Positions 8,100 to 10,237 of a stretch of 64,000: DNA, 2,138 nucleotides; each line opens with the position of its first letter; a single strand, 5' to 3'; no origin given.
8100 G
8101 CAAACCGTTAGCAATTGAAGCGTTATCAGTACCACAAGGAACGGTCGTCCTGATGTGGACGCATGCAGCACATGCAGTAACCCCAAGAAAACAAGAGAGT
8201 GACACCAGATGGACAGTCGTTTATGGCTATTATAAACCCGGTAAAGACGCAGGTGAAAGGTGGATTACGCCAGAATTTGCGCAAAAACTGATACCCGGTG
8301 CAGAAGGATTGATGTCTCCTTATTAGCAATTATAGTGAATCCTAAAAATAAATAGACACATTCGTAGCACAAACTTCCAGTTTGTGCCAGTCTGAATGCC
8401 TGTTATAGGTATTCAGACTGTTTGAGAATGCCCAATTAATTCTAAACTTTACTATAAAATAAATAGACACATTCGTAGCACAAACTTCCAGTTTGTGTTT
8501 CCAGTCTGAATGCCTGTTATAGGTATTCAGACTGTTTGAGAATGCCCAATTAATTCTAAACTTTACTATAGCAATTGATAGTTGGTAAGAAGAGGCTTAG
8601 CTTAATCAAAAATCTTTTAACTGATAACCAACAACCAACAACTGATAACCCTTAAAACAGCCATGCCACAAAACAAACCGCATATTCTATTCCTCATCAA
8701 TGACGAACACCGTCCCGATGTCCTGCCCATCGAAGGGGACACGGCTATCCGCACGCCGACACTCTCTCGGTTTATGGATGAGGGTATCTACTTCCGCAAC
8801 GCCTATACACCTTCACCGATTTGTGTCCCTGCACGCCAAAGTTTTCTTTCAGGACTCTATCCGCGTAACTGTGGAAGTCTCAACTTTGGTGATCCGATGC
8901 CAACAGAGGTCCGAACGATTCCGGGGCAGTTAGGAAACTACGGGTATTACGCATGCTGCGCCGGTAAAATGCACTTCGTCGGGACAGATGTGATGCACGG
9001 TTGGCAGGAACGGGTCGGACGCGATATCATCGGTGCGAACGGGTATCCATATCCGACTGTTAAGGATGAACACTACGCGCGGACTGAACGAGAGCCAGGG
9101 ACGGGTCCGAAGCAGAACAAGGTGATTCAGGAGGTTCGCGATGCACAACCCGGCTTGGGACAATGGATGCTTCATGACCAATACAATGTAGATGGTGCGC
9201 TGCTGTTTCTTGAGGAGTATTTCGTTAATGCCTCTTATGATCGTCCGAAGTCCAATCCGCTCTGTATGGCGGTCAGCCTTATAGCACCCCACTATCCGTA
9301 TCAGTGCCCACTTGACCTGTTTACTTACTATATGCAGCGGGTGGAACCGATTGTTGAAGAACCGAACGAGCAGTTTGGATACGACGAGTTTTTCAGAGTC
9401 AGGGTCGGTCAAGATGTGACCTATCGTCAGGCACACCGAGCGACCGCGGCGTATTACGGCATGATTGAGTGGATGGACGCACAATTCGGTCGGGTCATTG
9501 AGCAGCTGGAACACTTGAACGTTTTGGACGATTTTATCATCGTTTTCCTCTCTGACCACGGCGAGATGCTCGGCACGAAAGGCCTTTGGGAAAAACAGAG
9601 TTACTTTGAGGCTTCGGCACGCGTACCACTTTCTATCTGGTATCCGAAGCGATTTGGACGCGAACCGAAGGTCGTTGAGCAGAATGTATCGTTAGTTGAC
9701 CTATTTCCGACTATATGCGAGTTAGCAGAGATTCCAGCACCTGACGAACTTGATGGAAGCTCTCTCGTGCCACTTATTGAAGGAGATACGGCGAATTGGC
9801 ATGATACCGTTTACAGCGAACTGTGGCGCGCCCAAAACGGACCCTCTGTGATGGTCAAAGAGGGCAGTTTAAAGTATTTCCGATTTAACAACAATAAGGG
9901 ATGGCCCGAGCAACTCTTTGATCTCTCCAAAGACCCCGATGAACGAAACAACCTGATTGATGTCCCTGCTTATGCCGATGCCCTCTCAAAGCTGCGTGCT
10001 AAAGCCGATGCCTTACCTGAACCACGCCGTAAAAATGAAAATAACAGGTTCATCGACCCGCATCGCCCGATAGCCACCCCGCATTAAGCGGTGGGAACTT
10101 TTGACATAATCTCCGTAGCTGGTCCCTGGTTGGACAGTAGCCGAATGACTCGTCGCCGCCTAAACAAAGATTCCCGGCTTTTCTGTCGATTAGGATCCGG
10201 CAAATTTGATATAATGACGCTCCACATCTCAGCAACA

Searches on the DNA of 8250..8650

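Call 25: search_rna_families(source=window, start=8250, end=8650, threshold=evalue, max_evalue=5)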
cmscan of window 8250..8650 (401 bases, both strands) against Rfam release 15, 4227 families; matches with E-value up to 5: 8.
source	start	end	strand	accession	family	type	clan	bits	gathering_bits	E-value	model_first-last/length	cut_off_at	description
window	8367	8496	-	RF00842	MIR403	Gene; miRNA;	-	23.6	70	0.013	1-115/115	no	MIR403 microRNA precursor family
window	8369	8498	+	RF00842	MIR403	Gene; miRNA;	-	22.7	70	0.022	1-115/115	no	MIR403 microRNA precursor family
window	8390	8532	-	RF04206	MIR9555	Gene; miRNA;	-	22.5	119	0.12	1-137/137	no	MIR9555 microRNA precursor family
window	8390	8532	+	RF01005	MIR530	Gene; miRNA;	-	22.2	85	0.062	1-172/172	no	MIR530 microRNA precursor family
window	8563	8640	-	RF00766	mir-335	Gene; miRNA;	-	19.9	64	0.072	1-92/92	no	mir-335 microRNA precursor family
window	8406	8526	-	RF02709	TeloSII_ncR43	Gene; sRNA;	-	17.3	298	0.05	1-277/277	no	TeloSII non coding RNA 43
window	8396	8526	+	RF04210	MIR8643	Gene; miRNA;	-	16.3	135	1.4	1-150/150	no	MIR8643 microRNA precursor family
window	8362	8503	+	RF04120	MIR5998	Gene; miRNA;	-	12.9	180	3.4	1-173/173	no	MIR5998 microRNA precursor family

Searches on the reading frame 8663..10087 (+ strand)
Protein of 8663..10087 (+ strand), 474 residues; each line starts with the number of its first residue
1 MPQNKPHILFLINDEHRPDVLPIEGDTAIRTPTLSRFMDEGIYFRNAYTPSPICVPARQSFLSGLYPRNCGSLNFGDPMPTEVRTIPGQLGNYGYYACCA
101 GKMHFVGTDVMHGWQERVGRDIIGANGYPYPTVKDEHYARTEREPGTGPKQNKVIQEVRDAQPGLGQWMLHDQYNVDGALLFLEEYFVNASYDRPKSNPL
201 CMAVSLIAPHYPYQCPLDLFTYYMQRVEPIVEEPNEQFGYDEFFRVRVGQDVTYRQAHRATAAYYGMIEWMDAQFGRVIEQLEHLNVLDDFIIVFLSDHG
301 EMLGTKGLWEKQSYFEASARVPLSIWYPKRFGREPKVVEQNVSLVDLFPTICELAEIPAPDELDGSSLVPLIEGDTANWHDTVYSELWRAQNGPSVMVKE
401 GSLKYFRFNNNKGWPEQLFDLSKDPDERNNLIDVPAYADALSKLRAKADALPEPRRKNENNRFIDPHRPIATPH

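Call 58: find_related_loci(query=window:8663-10087:+, collection=metagenome_contigs, flank=3000)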
Query window:8663-10087:+ (474 aa) in metagenome_contigs; peptide patterns used: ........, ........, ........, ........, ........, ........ (x = any residue, [..] = any of these).
33 stretches matched a pattern; 7 encode a relative of the query (tblastn E <= 1e-3); 7 distinct loci.
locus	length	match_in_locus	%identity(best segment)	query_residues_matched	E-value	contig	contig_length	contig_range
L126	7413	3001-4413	92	1-471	0e+0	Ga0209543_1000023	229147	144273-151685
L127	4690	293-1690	93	1-466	0e+0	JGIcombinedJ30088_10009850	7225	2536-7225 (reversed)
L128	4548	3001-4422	90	1-472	0e+0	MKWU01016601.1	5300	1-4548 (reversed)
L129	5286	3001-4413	88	1-471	0e+0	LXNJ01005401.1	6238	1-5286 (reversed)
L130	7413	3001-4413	85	1-471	0e+0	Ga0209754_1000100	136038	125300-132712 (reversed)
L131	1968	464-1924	63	1-474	0e+0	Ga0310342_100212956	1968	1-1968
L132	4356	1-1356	64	23-468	0e+0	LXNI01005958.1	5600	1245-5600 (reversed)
